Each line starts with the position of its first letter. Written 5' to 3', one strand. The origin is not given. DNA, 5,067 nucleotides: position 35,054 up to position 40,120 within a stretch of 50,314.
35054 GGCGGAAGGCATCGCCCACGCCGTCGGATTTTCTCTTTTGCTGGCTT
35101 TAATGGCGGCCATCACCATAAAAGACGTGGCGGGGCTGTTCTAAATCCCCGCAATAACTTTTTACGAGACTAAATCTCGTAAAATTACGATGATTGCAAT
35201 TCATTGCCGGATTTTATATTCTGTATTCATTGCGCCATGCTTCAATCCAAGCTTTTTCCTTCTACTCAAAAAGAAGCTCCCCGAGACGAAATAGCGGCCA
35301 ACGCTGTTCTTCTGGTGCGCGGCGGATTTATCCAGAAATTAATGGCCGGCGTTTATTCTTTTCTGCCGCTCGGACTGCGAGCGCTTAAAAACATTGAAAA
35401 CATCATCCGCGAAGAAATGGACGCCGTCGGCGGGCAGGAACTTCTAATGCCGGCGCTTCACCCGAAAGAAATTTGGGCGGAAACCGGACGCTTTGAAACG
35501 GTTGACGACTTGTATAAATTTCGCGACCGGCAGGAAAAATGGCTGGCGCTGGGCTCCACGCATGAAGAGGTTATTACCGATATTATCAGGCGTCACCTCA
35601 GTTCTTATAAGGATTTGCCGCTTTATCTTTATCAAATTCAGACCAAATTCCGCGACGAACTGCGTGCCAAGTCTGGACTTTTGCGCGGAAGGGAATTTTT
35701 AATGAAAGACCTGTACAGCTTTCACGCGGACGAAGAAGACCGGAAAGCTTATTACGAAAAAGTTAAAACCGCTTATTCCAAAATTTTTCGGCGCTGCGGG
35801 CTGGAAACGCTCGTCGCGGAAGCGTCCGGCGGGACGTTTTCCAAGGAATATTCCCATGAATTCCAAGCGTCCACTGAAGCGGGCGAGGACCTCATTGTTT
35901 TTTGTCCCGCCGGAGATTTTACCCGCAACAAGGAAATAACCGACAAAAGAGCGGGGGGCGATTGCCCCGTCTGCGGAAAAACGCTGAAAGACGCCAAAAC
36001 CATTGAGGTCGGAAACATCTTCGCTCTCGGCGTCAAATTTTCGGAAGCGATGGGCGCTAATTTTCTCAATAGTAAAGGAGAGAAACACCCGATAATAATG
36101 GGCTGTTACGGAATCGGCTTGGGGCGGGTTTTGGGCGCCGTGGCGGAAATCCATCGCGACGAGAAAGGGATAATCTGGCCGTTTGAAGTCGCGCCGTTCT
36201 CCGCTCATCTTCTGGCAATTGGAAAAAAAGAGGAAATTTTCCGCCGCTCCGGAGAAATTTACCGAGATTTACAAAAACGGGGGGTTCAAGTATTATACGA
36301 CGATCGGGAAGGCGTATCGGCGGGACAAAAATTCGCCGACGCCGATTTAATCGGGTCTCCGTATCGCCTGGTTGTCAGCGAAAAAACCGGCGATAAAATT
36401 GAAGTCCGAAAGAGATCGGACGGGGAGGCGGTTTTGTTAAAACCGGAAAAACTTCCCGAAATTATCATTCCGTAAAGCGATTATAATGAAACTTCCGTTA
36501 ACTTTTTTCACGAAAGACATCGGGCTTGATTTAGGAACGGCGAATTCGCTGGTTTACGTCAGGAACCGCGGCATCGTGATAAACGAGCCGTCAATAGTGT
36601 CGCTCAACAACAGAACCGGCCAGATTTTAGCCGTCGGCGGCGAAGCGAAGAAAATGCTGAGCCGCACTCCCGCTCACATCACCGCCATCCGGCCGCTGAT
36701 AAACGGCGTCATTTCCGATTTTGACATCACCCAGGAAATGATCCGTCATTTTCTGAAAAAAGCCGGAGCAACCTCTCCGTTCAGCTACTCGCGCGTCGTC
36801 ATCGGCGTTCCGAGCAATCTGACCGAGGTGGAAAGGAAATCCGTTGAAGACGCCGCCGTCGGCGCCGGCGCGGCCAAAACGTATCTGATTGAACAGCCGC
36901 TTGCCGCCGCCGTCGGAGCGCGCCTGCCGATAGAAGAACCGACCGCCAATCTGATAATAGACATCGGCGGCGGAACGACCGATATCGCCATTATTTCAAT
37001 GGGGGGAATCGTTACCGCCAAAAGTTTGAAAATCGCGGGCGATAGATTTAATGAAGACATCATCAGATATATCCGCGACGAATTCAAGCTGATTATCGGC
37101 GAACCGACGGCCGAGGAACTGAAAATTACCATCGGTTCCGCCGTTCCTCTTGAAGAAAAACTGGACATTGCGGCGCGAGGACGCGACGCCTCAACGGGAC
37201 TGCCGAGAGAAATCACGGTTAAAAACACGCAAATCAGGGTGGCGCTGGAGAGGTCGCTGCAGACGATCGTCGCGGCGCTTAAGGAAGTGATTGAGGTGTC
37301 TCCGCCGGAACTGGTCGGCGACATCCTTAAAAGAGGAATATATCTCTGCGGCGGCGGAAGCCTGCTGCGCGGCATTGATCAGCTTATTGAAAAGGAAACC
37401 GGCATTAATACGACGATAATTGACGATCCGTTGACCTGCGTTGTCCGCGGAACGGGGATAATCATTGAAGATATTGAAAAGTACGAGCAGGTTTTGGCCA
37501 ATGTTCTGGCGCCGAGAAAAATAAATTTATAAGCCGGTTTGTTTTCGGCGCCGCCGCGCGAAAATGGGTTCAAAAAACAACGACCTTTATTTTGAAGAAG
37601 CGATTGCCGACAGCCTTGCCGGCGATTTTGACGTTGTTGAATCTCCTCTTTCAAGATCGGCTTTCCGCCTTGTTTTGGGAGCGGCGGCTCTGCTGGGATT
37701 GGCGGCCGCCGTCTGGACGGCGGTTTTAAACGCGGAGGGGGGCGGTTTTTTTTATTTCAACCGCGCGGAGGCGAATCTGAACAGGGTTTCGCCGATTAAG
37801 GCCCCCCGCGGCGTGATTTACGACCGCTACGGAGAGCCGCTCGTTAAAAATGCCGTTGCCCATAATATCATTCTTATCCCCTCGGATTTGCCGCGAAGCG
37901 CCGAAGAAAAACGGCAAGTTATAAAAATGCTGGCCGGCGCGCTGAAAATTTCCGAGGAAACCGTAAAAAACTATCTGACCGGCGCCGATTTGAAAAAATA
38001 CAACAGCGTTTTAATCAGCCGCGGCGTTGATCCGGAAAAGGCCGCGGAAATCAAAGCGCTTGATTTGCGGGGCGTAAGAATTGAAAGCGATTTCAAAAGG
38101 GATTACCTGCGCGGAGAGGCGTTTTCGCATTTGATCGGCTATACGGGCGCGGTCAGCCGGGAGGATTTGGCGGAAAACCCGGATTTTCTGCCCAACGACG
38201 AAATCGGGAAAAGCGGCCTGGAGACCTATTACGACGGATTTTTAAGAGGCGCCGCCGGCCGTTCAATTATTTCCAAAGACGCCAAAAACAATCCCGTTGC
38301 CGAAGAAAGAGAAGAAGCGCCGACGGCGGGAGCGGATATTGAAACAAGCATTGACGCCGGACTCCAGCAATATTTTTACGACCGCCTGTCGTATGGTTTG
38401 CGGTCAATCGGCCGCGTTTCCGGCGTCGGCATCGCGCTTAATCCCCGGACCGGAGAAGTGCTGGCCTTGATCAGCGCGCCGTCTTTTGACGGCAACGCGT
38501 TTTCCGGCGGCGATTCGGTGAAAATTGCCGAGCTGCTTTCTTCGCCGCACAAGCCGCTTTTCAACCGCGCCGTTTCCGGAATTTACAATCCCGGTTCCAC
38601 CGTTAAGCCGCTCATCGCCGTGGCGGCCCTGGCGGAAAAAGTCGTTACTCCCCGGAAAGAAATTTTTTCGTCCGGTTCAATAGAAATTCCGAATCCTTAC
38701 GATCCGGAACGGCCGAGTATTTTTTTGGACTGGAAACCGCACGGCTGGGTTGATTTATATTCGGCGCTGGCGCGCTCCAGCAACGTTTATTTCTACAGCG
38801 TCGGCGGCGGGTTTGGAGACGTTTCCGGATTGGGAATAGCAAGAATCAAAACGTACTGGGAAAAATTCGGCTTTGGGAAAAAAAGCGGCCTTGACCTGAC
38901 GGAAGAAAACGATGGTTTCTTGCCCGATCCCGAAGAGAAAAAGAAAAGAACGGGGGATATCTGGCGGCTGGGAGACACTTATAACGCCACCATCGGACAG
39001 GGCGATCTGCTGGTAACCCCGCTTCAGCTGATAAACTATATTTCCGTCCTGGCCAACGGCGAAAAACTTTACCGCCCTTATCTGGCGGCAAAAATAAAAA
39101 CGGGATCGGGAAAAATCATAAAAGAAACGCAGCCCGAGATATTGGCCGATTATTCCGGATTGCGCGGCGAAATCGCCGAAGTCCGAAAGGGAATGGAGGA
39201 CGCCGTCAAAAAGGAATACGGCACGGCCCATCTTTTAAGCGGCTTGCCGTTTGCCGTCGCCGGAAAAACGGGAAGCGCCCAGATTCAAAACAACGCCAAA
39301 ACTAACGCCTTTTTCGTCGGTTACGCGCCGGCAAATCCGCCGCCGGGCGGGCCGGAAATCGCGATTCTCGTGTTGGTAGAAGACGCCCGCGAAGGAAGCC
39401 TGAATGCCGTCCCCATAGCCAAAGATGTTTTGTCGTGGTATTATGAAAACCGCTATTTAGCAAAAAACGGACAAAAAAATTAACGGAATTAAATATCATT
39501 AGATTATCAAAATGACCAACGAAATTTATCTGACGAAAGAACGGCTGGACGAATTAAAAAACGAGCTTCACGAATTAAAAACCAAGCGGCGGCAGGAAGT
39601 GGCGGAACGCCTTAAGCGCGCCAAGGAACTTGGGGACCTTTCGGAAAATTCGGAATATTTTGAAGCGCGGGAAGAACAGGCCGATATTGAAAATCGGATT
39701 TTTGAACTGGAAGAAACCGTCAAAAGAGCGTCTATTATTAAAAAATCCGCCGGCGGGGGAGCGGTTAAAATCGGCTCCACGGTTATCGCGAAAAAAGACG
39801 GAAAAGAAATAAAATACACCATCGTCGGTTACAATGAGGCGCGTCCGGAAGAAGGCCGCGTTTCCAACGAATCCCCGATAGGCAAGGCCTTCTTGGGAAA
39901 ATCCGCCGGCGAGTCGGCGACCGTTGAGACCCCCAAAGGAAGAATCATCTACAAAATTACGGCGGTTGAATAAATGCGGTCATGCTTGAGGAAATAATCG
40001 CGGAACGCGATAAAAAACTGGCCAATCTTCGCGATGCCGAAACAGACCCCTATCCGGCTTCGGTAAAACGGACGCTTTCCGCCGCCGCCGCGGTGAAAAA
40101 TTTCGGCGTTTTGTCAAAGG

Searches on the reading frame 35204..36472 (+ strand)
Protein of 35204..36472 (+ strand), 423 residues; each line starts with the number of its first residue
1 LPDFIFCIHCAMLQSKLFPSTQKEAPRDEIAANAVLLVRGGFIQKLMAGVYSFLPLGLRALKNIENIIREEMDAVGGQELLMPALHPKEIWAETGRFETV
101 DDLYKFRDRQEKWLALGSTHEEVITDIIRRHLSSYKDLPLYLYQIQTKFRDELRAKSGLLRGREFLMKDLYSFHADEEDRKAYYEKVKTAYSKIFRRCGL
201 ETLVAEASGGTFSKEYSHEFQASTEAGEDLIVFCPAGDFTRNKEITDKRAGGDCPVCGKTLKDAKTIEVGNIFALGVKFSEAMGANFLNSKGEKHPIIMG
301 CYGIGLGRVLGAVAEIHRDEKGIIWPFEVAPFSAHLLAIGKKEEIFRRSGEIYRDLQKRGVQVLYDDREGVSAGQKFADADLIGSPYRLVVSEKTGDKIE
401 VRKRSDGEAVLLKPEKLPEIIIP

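Call 52: search_protein_families(library=pfam, proteins=[window:35204-36472:+], max_evalue=0.001)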
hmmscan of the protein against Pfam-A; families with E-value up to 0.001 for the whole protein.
window:35204-36472:+ (423 aa): 2 families
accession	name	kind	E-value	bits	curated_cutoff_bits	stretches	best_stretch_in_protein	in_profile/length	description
PF00587.30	tRNA-synt_2b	-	2.1e-34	119.6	29.3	1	104-317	1-179/179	tRNA synthetase class II core domain (G, H, P, S and T)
PF03129.25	HGTP_anticodon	-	7.6e-14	52.1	21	1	337-421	5-91/94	Anticodon binding domain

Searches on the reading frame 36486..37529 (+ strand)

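Call 52: search_protein_families(library=pfam, proteins=[window:36486-37529:+], max_evalue=0.001)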
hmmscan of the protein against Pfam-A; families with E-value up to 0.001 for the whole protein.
window:36486-37529:+ (348 aa): 6 families
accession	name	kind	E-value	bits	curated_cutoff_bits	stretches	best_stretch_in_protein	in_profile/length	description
PF06723.19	MreB_Mbl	-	2.2e-131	438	27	1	10-334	2-326/327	MreB/Mbl protein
PF14450.12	FtsA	-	3.2e-14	53.8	31.8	1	157-311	2-109/127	Cell division protein FtsA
PF00012.26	HSP70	-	1.1e-13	50.7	20.6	1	92-201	124-239/599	Hsp70 protein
PF00022.25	Actin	-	8.1e-10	38.3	27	1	62-199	56-190/410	Actin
PF11104.14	PilM_2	-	8.1e-07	28.7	27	0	285-314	278-307/340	Type IV pilus assembly protein PilM;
PF06277.17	EutA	-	2e-05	24.1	27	1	153-210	143-204/475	Ethanolamine utilisation protein EutA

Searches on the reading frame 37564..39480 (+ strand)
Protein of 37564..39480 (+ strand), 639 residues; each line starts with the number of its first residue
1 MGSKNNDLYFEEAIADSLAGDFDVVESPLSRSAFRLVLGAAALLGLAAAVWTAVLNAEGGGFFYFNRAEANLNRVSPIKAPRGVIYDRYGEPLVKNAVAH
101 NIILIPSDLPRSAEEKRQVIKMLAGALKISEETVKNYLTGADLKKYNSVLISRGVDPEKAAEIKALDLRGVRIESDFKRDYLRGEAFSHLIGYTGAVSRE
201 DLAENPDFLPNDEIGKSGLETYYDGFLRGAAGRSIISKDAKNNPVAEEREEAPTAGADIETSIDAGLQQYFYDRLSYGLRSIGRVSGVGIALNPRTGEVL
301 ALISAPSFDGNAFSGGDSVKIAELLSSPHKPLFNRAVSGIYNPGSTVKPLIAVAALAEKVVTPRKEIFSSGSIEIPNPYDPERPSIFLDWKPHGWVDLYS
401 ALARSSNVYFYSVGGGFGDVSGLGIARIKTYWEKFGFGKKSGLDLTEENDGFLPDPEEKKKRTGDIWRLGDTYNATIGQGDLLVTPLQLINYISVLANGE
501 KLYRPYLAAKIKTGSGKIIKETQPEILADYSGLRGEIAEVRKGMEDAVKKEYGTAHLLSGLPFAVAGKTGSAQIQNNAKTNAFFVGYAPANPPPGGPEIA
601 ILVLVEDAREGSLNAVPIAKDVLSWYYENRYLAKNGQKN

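Call 52: search_protein_families(library=pfam, proteins=[window:37564-39480:+], max_evalue=0.001)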
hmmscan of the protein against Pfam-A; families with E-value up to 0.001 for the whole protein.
window:37564-39480:+ (639 aa): 2 families
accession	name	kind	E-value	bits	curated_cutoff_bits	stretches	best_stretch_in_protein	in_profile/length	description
PF00905.27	Transpeptidase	-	4.7e-54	184.1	22.1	1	289-623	3-298/299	Penicillin binding protein transpeptidase domain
PF03717.20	PBP_dimer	-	1.1e-38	133.9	24.4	1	78-247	2-178/180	Penicillin-binding Protein dimerisation domain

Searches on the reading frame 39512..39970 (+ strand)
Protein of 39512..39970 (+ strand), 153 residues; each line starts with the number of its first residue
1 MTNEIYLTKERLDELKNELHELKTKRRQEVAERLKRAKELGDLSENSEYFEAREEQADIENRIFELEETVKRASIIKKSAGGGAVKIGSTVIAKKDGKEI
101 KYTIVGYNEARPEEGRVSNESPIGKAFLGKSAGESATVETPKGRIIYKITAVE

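Call 53: search_protein_families(library=pfam, proteins=[window:39512-39970:+], max_evalue=0.001)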
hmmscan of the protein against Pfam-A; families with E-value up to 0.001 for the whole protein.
window:39512-39970:+ (153 aa): 2 families
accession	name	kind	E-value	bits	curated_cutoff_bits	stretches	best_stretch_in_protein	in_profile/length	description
PF03449.20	GreA_GreB_N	-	1.4e-23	83.3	24.5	1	5-75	1-71/71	Transcription elongation factor, N-terminal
PF01272.25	GreA_GreB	-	5.5e-22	78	26.9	1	83-153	4-76/77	Transcription elongation factor, GreA/GreB, C-term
